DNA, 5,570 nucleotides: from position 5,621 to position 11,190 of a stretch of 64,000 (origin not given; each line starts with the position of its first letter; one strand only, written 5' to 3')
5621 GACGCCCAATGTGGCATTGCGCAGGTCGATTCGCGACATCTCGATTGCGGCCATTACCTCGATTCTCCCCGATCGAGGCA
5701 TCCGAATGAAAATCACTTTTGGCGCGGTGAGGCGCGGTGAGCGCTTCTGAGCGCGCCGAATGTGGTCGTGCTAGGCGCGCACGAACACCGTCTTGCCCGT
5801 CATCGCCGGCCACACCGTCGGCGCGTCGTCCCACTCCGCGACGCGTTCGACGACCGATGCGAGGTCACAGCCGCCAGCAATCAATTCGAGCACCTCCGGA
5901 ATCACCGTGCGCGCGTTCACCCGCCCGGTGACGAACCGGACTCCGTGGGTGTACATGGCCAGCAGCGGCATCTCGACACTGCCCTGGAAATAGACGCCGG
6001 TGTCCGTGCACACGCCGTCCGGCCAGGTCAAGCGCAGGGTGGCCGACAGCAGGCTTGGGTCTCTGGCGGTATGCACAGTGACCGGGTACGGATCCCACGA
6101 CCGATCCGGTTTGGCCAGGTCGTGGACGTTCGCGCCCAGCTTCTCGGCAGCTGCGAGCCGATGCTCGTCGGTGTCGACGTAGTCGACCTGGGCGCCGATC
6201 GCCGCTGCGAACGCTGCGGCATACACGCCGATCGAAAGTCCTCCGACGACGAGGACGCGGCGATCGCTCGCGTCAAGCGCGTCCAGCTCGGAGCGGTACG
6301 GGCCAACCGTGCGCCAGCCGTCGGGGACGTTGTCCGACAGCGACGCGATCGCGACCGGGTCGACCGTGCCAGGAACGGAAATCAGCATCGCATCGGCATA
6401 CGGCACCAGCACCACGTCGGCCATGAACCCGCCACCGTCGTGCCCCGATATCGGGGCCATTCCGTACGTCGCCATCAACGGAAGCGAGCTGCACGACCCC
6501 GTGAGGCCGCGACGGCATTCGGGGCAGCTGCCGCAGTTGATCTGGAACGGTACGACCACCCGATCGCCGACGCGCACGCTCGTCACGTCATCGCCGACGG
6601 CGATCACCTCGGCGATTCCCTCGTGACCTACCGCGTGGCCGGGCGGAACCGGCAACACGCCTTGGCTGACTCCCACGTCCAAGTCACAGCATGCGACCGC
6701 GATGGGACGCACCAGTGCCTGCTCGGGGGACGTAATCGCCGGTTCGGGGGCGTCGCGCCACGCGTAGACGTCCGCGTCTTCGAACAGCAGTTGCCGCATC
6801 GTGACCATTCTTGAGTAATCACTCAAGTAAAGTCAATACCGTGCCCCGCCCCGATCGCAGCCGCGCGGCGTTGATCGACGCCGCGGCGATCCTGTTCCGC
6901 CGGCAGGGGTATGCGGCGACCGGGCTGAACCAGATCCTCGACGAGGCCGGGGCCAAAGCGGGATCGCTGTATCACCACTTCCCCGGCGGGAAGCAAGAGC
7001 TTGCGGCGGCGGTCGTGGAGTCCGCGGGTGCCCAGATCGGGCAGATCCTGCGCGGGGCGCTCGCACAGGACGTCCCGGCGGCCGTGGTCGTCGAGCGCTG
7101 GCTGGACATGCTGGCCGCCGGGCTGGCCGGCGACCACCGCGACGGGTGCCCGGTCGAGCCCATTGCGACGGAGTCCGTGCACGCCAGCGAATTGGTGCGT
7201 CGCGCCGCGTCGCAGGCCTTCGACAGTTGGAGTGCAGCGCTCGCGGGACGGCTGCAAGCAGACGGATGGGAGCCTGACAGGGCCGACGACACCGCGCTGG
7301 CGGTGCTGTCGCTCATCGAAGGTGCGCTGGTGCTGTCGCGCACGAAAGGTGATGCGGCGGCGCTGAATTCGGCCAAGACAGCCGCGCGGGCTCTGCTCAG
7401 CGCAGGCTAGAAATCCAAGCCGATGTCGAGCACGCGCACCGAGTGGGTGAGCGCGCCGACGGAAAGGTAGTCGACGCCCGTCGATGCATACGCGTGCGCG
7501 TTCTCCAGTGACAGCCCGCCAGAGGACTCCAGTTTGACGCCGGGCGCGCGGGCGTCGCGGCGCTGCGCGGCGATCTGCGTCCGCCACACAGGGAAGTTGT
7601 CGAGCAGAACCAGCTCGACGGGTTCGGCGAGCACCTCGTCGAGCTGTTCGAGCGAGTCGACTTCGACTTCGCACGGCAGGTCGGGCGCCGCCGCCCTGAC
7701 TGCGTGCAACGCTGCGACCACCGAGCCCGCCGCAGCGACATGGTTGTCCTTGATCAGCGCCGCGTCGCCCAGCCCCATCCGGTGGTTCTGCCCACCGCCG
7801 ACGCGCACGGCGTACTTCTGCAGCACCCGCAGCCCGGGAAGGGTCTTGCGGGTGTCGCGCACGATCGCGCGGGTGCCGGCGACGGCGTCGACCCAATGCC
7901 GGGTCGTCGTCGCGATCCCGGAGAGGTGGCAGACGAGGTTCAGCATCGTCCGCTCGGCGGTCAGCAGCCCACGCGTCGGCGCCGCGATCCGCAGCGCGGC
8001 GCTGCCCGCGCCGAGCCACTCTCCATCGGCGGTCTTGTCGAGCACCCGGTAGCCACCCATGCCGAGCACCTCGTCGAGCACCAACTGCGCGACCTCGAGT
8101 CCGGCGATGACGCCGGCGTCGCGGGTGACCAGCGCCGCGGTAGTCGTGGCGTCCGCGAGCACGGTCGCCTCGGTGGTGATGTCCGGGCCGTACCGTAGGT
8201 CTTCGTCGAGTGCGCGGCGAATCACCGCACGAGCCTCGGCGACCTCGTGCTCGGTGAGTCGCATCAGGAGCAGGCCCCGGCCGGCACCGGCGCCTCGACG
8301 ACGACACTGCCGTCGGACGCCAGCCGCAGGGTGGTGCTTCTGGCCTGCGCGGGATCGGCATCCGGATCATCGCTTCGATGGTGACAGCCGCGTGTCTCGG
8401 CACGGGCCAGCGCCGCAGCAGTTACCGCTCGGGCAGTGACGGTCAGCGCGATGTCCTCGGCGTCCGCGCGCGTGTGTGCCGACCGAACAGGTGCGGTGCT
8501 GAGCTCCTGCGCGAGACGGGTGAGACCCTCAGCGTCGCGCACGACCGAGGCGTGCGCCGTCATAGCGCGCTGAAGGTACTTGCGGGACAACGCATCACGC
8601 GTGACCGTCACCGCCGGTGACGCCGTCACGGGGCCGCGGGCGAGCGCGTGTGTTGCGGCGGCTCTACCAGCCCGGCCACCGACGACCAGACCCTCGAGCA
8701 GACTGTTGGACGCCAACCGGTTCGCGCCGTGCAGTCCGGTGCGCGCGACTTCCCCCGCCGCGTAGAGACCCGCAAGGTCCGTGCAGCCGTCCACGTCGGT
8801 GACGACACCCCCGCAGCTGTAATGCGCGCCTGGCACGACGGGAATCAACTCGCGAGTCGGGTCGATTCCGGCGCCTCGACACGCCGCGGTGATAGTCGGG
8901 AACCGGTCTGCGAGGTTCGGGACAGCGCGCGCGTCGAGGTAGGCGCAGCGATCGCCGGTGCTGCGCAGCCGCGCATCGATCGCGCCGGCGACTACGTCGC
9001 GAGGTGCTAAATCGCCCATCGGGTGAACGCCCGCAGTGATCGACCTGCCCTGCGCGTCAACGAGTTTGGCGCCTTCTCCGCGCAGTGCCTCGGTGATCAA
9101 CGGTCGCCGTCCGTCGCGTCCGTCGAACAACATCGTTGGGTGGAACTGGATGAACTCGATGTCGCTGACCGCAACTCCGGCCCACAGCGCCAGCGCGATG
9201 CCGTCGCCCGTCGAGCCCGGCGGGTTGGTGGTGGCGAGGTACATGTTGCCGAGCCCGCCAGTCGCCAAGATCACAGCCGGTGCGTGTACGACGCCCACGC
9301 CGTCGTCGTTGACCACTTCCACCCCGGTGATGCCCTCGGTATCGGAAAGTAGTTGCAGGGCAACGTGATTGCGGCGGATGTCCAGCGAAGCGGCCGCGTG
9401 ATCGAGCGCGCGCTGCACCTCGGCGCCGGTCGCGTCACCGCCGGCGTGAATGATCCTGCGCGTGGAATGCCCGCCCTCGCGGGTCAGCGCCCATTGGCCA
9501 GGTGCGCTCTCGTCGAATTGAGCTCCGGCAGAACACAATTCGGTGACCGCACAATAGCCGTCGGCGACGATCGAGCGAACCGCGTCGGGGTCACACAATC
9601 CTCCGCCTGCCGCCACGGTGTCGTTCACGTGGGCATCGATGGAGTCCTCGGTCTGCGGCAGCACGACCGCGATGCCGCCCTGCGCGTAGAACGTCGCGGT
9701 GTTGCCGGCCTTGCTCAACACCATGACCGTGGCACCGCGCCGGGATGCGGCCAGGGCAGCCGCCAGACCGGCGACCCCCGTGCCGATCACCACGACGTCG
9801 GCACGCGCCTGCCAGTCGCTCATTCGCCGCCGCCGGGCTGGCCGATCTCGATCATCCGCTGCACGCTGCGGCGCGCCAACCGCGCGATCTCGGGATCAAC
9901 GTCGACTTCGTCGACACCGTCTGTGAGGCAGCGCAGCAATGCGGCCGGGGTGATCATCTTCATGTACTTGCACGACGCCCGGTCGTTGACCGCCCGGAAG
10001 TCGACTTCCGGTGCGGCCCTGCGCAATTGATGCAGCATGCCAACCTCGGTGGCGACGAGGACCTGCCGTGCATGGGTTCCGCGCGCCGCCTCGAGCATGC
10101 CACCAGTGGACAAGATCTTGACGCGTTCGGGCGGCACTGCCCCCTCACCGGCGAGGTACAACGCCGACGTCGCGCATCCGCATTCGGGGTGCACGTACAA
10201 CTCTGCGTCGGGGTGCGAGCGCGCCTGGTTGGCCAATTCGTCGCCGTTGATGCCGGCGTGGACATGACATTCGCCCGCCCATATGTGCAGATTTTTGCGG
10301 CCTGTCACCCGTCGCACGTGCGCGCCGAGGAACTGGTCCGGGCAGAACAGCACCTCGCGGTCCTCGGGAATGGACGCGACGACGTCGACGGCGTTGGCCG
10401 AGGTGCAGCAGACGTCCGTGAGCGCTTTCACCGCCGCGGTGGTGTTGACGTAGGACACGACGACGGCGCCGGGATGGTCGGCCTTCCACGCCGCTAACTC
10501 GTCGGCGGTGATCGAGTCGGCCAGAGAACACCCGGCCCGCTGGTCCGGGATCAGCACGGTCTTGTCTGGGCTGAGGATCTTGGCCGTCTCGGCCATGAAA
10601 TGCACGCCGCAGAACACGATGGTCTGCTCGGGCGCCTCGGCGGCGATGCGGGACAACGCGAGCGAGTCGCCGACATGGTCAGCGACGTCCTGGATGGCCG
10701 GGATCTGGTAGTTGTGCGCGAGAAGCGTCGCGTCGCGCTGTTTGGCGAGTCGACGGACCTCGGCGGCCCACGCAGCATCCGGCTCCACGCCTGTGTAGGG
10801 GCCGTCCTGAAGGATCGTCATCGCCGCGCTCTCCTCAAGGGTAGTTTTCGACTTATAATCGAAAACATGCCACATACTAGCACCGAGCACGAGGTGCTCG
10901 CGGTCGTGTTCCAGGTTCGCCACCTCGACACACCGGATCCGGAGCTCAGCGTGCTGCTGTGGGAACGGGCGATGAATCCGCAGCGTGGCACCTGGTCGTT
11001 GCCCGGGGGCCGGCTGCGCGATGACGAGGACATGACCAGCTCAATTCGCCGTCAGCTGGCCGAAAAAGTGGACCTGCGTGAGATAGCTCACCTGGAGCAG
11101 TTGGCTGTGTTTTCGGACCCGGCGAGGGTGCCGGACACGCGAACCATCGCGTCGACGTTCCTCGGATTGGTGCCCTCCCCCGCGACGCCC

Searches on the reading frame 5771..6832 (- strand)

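Call 54: search_protein_families(library=pfam, max_evalue=0.000001, proteins=[window:5771-6832:-])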
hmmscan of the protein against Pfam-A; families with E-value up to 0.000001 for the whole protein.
window:5771-6832:- (353 aa): 2 families
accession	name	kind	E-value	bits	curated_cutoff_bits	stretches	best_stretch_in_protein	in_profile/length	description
PF08240.17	ADH_N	-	3e-19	69.6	23.5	1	36-150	2-101/104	Alcohol dehydrogenase GroES-like domain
PF00107.32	ADH_zinc_N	-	5.1e-07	30.1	31.8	0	201-319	2-128/129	Zinc-binding dehydrogenase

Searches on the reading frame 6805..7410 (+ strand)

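Call 54: search_protein_families(library=pfam, max_evalue=0.000001, proteins=[window:6805-7410:+])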
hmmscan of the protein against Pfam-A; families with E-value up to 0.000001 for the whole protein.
window:6805-7410:+ (201 aa): 3 families
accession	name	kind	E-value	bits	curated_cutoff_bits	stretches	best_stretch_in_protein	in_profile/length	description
PF21993.1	TetR_C_13_2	-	1e-23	83.9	27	1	95-191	4-101/103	Transcriptional regulator LmrA/YxaF-like, C-terminal domain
PF00440.29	TetR_N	-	5.1e-14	52.2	24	1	23-70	1-47/47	Bacterial regulatory proteins, tetR family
PF16925.10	TetR_C_13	-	6.4e-07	30.2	27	0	95-193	8-108/109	Tetracyclin repressor-like, C-terminal domain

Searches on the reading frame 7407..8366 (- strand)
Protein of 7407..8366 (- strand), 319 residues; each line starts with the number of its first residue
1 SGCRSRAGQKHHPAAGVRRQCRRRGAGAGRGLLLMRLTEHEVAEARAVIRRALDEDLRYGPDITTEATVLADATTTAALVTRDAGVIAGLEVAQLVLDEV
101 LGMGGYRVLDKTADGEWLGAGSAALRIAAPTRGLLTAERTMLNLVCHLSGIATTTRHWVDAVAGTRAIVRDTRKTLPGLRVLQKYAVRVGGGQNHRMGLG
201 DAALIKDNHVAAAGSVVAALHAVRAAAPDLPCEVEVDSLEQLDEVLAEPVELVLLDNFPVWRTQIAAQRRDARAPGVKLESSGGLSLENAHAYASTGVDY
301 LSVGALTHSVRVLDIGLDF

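Call 54: search_protein_families(library=pfam, max_evalue=0.000001, proteins=[window:7407-8366:-])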
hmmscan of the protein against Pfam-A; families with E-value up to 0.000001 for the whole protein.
window:7407-8366:- (319 aa): 2 families
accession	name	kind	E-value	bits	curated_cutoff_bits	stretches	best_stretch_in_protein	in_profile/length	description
PF01729.25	QRPTase_C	-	5.9e-62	208.8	23.1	1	151-318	1-169/169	Quinolinate phosphoribosyl transferase, C-terminal domain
PF02749.22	QRPTase_N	-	8.4e-17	61.6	27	1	62-149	1-82/82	Quinolinate phosphoribosyl transferase, N-terminal domain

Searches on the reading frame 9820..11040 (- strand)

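Call 54: search_protein_families(library=pfam, max_evalue=0.000001, proteins=[window:9820-11040:-])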
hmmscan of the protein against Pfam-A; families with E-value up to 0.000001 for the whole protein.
window:9820-11040:- (406 aa): 1 family
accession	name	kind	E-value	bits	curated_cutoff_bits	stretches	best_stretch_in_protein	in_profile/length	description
PF02445.21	NadA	-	1.9e-109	365.8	27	1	94-398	2-295/295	Quinolinate synthetase A protein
